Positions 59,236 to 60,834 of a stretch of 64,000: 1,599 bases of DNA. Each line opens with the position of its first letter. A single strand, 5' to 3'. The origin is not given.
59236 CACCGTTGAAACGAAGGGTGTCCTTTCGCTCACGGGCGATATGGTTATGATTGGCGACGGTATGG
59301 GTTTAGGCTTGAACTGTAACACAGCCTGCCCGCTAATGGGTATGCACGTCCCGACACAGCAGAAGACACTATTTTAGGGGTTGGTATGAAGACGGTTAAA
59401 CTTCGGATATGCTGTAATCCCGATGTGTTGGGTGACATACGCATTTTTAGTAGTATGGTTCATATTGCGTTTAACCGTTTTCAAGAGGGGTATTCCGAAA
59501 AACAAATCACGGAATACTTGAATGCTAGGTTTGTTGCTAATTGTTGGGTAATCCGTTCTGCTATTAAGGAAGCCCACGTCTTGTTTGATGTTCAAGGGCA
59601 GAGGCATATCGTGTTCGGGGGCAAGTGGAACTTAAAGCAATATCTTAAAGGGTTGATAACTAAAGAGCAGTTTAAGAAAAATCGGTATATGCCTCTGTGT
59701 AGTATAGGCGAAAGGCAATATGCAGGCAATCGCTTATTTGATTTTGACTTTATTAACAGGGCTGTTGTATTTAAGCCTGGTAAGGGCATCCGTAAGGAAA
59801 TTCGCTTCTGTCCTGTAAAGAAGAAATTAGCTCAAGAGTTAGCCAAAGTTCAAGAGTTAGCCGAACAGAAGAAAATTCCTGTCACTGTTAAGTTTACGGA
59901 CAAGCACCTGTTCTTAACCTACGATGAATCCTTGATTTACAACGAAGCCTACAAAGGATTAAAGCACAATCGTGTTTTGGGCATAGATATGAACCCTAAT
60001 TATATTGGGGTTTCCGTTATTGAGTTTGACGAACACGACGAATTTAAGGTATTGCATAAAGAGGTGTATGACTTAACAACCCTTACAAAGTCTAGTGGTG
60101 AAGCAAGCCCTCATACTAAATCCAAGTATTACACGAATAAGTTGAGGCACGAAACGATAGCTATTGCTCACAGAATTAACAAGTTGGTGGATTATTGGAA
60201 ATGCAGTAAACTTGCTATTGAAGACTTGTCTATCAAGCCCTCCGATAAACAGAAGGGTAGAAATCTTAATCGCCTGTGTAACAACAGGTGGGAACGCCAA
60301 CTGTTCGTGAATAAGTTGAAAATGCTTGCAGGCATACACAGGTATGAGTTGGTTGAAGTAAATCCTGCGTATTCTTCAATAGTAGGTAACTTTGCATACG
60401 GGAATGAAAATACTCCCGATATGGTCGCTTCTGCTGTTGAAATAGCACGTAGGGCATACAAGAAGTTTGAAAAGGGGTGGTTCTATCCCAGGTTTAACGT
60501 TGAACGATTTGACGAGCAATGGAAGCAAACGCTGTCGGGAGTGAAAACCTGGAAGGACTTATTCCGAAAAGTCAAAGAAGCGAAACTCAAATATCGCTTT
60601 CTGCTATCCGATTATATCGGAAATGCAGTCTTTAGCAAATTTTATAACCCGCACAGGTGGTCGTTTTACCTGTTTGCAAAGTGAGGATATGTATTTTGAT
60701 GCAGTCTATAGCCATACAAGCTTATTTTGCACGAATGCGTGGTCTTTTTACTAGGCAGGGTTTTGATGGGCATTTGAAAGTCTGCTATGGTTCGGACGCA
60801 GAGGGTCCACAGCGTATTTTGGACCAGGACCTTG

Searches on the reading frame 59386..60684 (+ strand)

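Call 5: search_protein_families(library=pfam, proteins=[window:59386-60684:+], max_evalue=0.01)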
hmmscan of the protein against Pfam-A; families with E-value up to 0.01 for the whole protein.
window:59386-60684:+ (432 aa): 1 family
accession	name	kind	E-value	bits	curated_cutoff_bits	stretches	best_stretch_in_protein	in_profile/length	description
PF07508.19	Recombinase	-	0.004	17.8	21.1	0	24-50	6-32/102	Recombinase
